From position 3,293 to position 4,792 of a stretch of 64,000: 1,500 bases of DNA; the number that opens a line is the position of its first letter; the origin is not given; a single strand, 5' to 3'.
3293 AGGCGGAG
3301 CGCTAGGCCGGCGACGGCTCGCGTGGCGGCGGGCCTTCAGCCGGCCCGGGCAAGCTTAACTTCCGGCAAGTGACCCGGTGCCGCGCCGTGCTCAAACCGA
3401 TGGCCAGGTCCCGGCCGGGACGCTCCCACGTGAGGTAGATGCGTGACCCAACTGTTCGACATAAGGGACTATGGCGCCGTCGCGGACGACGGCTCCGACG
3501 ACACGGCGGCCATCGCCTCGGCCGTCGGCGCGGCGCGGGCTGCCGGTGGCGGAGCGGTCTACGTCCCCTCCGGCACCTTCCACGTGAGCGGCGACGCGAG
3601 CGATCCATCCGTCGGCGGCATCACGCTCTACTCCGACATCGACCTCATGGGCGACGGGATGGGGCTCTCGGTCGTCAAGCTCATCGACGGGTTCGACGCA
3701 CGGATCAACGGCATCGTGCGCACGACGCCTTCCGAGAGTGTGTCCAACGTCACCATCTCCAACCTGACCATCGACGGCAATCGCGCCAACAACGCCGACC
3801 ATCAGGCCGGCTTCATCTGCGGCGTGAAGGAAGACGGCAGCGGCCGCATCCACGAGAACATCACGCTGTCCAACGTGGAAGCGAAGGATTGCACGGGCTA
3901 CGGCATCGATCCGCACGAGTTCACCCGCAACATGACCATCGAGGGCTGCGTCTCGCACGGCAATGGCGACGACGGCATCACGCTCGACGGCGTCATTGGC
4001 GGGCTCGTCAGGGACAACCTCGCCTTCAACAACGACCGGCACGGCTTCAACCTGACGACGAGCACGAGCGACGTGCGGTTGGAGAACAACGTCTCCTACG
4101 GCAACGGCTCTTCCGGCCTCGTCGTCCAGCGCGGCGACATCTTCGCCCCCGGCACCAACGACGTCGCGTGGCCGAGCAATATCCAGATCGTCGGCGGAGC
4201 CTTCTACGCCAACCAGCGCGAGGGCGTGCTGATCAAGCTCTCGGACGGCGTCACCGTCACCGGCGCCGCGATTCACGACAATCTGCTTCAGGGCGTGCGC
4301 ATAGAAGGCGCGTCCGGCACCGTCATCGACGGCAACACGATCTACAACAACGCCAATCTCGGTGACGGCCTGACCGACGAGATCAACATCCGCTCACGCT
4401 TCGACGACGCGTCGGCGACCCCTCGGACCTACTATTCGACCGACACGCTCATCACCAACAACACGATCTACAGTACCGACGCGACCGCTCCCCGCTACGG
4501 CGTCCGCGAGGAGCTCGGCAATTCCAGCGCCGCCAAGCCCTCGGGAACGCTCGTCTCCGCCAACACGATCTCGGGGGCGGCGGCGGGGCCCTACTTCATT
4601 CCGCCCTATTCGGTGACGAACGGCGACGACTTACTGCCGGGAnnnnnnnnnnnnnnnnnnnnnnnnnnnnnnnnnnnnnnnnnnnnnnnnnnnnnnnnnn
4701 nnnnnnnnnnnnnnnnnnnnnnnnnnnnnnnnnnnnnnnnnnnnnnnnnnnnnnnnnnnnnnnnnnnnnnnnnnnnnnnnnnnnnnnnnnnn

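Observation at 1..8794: AlgE-type C5-epimerase-like and PL7 lyase genes, both RTX-tagged, next to two Sel1-repeat proteins and without a type I secretion system nearby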

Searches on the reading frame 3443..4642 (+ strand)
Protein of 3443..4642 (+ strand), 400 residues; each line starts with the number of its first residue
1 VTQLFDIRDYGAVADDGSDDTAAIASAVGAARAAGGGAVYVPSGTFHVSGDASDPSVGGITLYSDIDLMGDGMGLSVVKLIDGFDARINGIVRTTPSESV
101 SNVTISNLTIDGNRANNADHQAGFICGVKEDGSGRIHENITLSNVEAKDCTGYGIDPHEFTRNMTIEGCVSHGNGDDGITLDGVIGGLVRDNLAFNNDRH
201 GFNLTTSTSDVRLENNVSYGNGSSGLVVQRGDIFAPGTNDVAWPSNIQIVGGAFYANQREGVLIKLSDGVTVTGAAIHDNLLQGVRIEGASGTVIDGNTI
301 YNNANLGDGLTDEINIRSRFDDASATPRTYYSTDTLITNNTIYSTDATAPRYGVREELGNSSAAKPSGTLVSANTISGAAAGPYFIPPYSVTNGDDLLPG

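Call 12: find_homologous_proteins(query=window:3443-4642:+, max_evalue=1e-10)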
Query window:3443-4642:+ (400 aa): 20 proteins with E <= 1e-10 among 8000 candidates.
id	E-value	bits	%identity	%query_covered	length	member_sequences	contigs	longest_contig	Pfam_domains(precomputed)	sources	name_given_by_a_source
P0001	9.7e-111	389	53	96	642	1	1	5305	PF13229.13,PF12708.13,PF17963.8,PF17892.8,PF17803.8,PF05048.20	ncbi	-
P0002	8.5e-109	382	51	92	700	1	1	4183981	PF13229.13,PF00353.26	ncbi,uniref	ncbi:right-handed parallel beta-helix repeat-containing protein [Microvirga sp. M2]|uniref:right-han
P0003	3.8e-104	367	50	98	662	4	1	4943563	PF13229.13,PF05048.20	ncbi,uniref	ncbi:right-handed parallel beta-helix repeat-containing protein [Microvirga arabica]|uniref:right-ha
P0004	3.4e-97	344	49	86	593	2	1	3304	PF13229.13,PF00353.26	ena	-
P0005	1.5e-93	332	47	91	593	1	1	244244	PF13229.13,PF00353.26,PF05048.20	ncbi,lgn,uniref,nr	ncbi:hypothetical protein FHR70_003614 [Microvirga lupini]|uniref:Uncharacterized protein n=1 Tax=Mi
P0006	1.1e-90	323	49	97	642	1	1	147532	PF13229.13,PF12708.13,PF05048.20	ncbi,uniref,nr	ncbi:right-handed parallel beta-helix repeat-containing protein [Microvirga sp. BT688]|uniref:right-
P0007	4.9e-87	311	46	96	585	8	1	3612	PF13229.13,PF12708.13,PF00353.26,PF05048.20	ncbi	-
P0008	1.1e-76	277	46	88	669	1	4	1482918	PF13229.13,PF08548.18,PF12708.13,PF00353.26,PF05048.20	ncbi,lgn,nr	ncbi:parallel beta-helix repeat (two copies) [Pseudomonas sp. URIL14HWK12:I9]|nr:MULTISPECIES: right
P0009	1.7e-76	276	46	88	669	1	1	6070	PF13229.13,PF08548.18,PF12708.13,PF00353.26,PF05048.20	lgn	-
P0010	2.7e-75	272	43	100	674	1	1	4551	PF13229.13,PF12708.13,PF00353.26,PF05048.20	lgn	-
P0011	3.4e-75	272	46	89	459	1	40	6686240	PF13229.13,PF12708.13,PF05048.20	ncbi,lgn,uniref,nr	ncbi:glycosyl hydrolase family 28-related protein [Pseudomonas syringae pv. actinidiae]|uniref:Malat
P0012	2.2e-74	269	43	99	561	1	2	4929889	PF13229.13,PF08548.18,PF12708.13,PF00353.26,PF05048.20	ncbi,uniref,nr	ncbi:glycosyl hydrolase family 28-related protein [Azotobacter salinestris]|uniref:glycosyl hydrolas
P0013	1.9e-73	266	45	89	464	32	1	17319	PF13229.13,PF12708.13,PF00353.26,PF05048.20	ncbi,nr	ncbi:mannuronan epimerase, partial [Pseudomonas syringae]|nr:mannuronan epimerase [Pseudomonas syrin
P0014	2.6e-73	265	41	98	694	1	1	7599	PF13229.13,PF12708.13,PF00353.26,PF05048.20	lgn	-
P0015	4.8e-68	248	42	88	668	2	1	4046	PF13229.13,PF12708.13,PF00353.26,PF05048.20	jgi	jgi:parallel beta-helix repeat protein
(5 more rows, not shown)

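Call 16: find_related_loci(query=A1, collection=genome_contigs, flank=10000)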
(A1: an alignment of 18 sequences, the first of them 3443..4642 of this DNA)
Query A1 (400 aa) in genome_contigs; peptide patterns used: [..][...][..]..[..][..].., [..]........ (x = any residue, [..] = any of these).
320 stretches matched a pattern; 286 encode a relative of the query (tblastn E <= 1e-3); the best 80 are kept; 79 distinct loci.
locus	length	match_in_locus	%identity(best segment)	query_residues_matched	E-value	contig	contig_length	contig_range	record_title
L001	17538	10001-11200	56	1-400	8e-145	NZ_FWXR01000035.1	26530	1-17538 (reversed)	Fulvimarina manganoxydans strain CGMCC 1.10972, whole genome shotgun sequence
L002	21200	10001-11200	57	4-400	8e-144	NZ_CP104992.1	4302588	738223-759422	Aliirhizobium (sic) terrae strain CC-CFT758 chromosome, complete genome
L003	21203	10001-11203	56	4-400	1e-143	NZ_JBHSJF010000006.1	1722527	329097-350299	Flaviflagellibacter deserti strain CGMCC 1.16444 velvet_auto_105_6, whole genome shotgun sequence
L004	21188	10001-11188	58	5-400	3e-141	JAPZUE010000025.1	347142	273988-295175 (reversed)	MAG: Rhizobium sp. isolate LE19-388.1D c_000000002078, whole genome shotgun sequence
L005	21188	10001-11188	56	4-400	5e-139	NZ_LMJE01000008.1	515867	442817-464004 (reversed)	Rhizobium sp. Root274 contig_3, whole genome shotgun sequence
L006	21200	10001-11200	56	5-400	6e-136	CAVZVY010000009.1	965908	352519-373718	MAG: uncultured Alphaproteobacteria bacterium isolate MFD06742.bin.2.233 genome assembly, contig: contig_27025, whole ge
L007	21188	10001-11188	58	5-400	3e-135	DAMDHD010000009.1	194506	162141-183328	MAG TPA_asm: Allorhizobium sp. CTOTU50464 NODE_63_length_194506_cov_5.430479, whole genome shotgun sequence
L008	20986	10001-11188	55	4-400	1e-134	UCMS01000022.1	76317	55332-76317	Rhizobiales bacterium isolate AFS098815 genome assembly, contig: contig_22, whole genome shotgun sequence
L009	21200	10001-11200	52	4-400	8e-128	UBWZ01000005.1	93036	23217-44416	Rhizobiales bacterium isolate AFS048116 genome assembly, contig: contig_5, whole genome shotgun sequence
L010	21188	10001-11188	58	5-400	7e-140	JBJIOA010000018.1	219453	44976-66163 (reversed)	MAG: Allorhizobium sp. isolate MAG6 contig_26, whole genome shotgun sequence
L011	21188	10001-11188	58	5-400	4e-140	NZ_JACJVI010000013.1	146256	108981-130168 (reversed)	Rhizobium sp. AQ_MP scaffold_13, whole genome shotgun sequence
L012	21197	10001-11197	54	5-400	2e-121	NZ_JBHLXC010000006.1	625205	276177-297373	Pseudochelatococcus lubricantis strain CCM 8528 platanus_K_default_6, whole genome shotgun sequence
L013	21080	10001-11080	52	39-400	6e-120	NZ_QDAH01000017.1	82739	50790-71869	Microvirga sp. KLBC 81 81_scaffold17, whole genome shotgun sequence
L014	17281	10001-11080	53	39-400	6e-120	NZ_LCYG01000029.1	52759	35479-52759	Microvirga vignae strain BR3299 T20BR3299_1_(paired)_contig_29, whole genome shotgun sequence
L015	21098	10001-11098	52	33-400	3e-116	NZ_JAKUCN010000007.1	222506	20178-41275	Microvirga solisilvae strain sex2 contig7, whole genome shotgun sequence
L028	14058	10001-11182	54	5-400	1e-122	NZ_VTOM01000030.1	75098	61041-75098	Antarcticirhabdus aurantiaca strain R10 NODE_30, whole genome shotgun sequence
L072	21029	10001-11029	47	3-357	2e-83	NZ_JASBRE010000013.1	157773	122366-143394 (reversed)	Pseudomonas sp. AL03 NODE_13_length_157773_cov_79.944255, whole genome shotgun sequence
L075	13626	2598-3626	46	3-357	2e-83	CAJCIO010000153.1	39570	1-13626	Gammaproteobacteria bacterium isolate BOG_genome_mining.2 genome assembly, contig: k141_2482126, whole genome shotgun se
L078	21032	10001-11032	46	2-357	5e-81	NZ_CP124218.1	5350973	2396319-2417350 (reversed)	Pseudomonas sp. nanlin1 chromosome, complete genome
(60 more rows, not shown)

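Call 19: search_protein_families(library=pfam, proteins=[L009:106-846:+, L009:839-1948:+, L009:1945-4689:+, L009:4714-7524:+, L009:7508-8749:+, L009:8853-9860:+, L009:9995-14104:+, L012:6-1922:+], max_evalue=0.001)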
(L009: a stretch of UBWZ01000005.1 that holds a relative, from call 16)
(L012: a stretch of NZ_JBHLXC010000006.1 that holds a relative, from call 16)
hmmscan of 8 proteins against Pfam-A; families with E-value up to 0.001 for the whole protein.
L009:106-846:+ (246 aa): 2 families
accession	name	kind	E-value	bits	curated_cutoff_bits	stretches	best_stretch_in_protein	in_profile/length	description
PF13229.12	Beta_helix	-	3.9e-13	49.7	25.9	1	6-117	16-124/158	Right handed beta helix region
PF05048.19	NosD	-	4.8e-11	42.9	23.6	1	3-107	73-173/212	Periplasmic copper-binding protein (NosD)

L009:839-1948:+ (369 aa): 1 family
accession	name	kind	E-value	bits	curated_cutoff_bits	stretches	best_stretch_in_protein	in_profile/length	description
PF05426.18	Alginate_lyase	-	1.3e-20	74.5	22.2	1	145-282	130-271/275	Alginate lyase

L009:1945-4689:+ (914 aa): 3 families
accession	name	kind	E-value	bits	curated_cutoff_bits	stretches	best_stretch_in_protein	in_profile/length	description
PF08238.18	Sel1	-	4.4e-28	97.1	30.7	2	852-886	2-36/36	Sel1 repeat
PF23310.1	TPR_27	-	8.8e-07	29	27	0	796-832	42-77/110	Plant tetratrico peptide repeats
PF13414.12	TPR_11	-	0.00063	19.8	26.8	0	651-680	10-39/42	TPR repeat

L009:4714-7524:+ (936 aa): 2 families
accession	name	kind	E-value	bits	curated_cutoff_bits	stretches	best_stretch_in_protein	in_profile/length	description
PF08238.18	Sel1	-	2.7e-15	56.6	30.7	1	284-318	2-36/36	Sel1 repeat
PF23310.1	TPR_27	-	9.6e-06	25.7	27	0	444-476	46-78/110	Plant tetratrico peptide repeats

L009:7508-8749:+ (413 aa): 2 families
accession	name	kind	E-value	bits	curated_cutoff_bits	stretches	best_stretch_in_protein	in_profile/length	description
PF08238.18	Sel1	-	9.4e-18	64.4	30.7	1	104-138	2-36/36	Sel1 repeat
PF23310.1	TPR_27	-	1.2e-05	25.3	27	1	336-371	46-81/110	Plant tetratrico peptide repeats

L009:8853-9860:+ (335 aa): 1 family
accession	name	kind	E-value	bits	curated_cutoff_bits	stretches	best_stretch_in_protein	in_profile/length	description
PF05426.18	Alginate_lyase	-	3.6e-22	79.6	22.2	1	170-265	139-235/275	Alginate lyase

L009:9995-14104:+ (1369 aa): 7 families
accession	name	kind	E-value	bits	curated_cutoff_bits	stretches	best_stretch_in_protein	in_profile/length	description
PF17892.7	Cadherin_5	-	7.6e-48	160.8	26.5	4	761-851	1-97/98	Cadherin-like domain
PF17963.7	Big_9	-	7.7e-47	158.6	23.6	4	855-939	1-85/89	Bacterial Ig domain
PF00353.25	HemolysinCabind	-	2e-35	120.7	23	7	638-672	2-36/36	RTX calcium-binding nonapeptide repeat (4 copies)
PF17803.7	Cadherin_4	-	5.4e-29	100.9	25.1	4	845-911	1-71/71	Bacterial cadherin-like domain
PF12708.12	Pect-lyase_RHGA_epim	-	2.4e-19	70.4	27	1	3-223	1-211/213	Rhamnogalacturonase A/epimerase, pectate lyase-like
PF13229.12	Beta_helix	-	7.4e-15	55.4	25.9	2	98-235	7-123/158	Right handed beta helix region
PF05048.19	NosD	-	8.8e-05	22.5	23.6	0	90-224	29-153/212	Periplasmic copper-binding protein (NosD)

L012:6-1922:+ (638 aa): 2 families
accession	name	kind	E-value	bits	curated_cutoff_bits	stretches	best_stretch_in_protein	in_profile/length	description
PF13229.12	Beta_helix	-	2e-19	70.2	25.9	2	357-480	34-155/158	Right handed beta helix region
PF05048.19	NosD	-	1.5e-16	61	23.6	1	358-509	28-173/212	Periplasmic copper-binding protein (NosD)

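Call 22: search_dna_similar(query=window:3443-4642:+, collection=plasmids, mode=protein, max_rows=25)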
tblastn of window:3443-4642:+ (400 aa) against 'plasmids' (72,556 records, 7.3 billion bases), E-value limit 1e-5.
Records with a match: 1; places in all: 1; records where one place covers at least 80% of the query: 0.
Best place of each record, by identity: <60% 1.
By first word of the organism name: Halobaculum 1.
By predicted mobility (MOB-suite, as given by PLSDB): non-mobilizable 1.
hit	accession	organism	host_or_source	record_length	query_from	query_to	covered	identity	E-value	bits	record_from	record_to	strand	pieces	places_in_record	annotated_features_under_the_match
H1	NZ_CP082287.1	Halobaculum roseum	cell culture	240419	39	149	28%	36.5%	5e-8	63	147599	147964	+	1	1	hypothetical protein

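Call 23: find_homologous_proteins(query=L012:6-1922:+, max_evalue=1e-10)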
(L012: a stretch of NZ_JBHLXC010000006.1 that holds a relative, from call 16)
Query L012:6-1922:+ (638 aa): 21 proteins with E <= 1e-10 among 8000 candidates.
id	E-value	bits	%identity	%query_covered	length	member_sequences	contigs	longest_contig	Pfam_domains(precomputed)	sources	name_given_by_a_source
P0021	3.9e-150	519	52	74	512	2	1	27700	PF13229.13,PF05048.20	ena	-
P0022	7.8e-137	476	48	75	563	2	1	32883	PF13229.13,PF05048.20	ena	-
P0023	1.2e-127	445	46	78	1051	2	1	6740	PF13229.13,PF05048.20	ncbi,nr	ncbi:MAG TPA: right-handed parallel beta-helix repeat-containing protein, partial [Tianweitania sedi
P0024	1.4e-106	376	41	87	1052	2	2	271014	PF13229.13,PF05048.20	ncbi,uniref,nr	ncbi:right-handed parallel beta-helix repeat-containing protein [Microvirga sp. HBU67558]|uniref:rig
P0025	1.8e-104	369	41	82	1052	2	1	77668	PF13229.13,PF05048.20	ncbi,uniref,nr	ncbi:right-handed parallel beta-helix repeat-containing protein [Microvirga yunnanensis]|uniref:righ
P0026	3.4e-104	368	40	90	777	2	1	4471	PF13229.13,PF05048.20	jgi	jgi:poly(beta-D-mannuronate) C5 epimerase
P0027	1.9e-103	365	40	82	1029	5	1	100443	PF13229.13,PF05048.20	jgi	jgi:poly(beta-D-mannuronate) C5 epimerase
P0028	3.5e-103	364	37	96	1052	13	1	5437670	PF13229.13,PF05048.20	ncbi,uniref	ncbi:right-handed parallel beta-helix repeat-containing protein [Microvirga sp. RSM25]|uniref:right-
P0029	5.7e-103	364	40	82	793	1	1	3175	PF13229.13,PF05048.20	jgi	jgi:hypothetical protein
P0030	1.0e-102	363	41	82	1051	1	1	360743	PF13229.13,PF05048.20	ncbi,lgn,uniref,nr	ncbi:right-handed parallel beta-helix repeat-containing protein [Microvirga sp. CF3016]|uniref:right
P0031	2.6e-102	362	40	82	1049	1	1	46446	PF13229.13,PF05048.20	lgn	-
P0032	3.1e-102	361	39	82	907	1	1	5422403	PF13229.13,PF05048.20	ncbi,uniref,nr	ncbi:right-handed parallel beta-helix repeat-containing protein [Microvirga sp. VF16]|uniref:right-h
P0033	3.7e-102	361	41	82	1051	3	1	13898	PF13229.13,PF05048.20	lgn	-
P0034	7.8e-102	360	42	70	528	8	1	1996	PF13229.13,PF05048.20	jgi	jgi:hypothetical protein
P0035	3.3e-100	355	38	82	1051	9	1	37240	PF13229.13,PF05048.20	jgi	jgi:poly(beta-D-mannuronate) C5 epimerase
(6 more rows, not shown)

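Call 24: find_encoding_contigs(protein=P0021, flank=10000, max_places=2)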
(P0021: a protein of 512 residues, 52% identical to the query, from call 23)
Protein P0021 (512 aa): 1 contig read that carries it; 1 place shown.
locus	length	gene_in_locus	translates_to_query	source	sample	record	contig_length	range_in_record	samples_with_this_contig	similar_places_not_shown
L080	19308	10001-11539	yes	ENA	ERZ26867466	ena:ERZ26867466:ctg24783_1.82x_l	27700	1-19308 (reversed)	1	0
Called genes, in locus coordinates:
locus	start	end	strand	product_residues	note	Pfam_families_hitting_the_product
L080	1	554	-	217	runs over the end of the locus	PF07221:GlcNAc_2-epim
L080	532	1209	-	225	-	PF07221:GlcNAc_2-epim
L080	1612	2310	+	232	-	PF13545:HTH_Crp_2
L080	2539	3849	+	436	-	PF03721:UDPG_MGDP_dh_N, PF00984:UDPG_MGDP_dh, PF03720:UDPG_MGDP_dh_C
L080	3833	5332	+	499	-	PF13641:Glyco_tranf_2_3, PF13632:Glyco_trans_2_3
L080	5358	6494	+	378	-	PF25964:BSH_ALG44 (faint)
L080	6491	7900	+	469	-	PF00483:NTP_transferase, PF12804:NTP_transf_3 (weak), PF22640:ManC_GMP_beta-helix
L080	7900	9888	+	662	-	-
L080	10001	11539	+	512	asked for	PF05048:NosD, PF13229:Beta_helix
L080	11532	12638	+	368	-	PF05426:Alginate_lyase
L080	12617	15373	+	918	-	PF08238:Sel1 (faint), PF13414:TPR_11 (faint)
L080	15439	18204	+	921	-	PF08238:Sel1 (faint), PF23310:TPR_27 (faint)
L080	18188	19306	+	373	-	?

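Call 25: find_encoding_contigs(protein=P0022, flank=10000, max_places=2)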
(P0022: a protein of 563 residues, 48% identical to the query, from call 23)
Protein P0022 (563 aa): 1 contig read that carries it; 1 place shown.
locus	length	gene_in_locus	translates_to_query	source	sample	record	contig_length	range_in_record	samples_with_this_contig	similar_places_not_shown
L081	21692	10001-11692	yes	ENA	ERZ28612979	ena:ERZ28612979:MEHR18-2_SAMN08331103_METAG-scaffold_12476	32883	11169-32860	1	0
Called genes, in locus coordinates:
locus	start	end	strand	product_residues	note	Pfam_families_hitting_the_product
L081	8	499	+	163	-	PF00188:CAP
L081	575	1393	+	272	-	PF00561:Abhydrolase_1, PF12146:Hydrolase_4, PF12697:Abhydrolase_6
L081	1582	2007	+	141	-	PF10686:YAcAr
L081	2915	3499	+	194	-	PF13545:HTH_Crp_2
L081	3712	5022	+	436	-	PF03721:UDPG_MGDP_dh_N, PF00984:UDPG_MGDP_dh, PF03720:UDPG_MGDP_dh_C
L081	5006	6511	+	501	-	PF13641:Glyco_tranf_2_3, PF13632:Glyco_trans_2_3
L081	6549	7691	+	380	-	PF07238:PilZ, PF25964:BSH_ALG44 (faint)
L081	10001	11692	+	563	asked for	PF05048:NosD (weak), PF13229:Beta_helix, PF05048:NosD (weak)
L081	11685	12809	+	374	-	PF05426:Alginate_lyase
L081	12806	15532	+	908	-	PF23310:TPR_27 (faint), PF08238:Sel1 (weak)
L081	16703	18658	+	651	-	-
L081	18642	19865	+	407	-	PF08238:Sel1 (faint)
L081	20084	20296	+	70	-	-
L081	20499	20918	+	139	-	-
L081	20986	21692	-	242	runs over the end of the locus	?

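Call 26: search_protein_representatives(protein=window:3443-4642:+)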
Query: 400 residues. Proteins with E-value up to 0.001 (for the whole library): 4488; up to 1e-10: 554; up to 1e-30: 186. The best 150 are listed.
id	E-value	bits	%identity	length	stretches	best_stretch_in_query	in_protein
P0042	5.2e-171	585.4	46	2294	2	3-390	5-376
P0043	9.7e-149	512.1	61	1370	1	4-398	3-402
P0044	2.9e-144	497.4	42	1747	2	5-388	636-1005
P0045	5.6e-144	496.4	45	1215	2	5-382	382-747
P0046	2.3e-141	487.8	43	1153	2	3-369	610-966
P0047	1.4e-137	475.4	43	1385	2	4-362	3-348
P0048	7.2e-130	449.9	55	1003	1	4-398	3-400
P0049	1.7e-126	438.8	53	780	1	1-392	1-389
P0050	1.6e-113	396.1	38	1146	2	3-374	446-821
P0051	9.6e-112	390.3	52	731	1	16-400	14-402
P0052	9.9e-110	383.6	37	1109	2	5-376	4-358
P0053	2.8e-105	369.0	52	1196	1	16-394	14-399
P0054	5.4e-105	368.0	52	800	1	3-393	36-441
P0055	1.1e-102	360.5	53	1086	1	17-398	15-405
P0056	1.1e-96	340.7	51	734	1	8-394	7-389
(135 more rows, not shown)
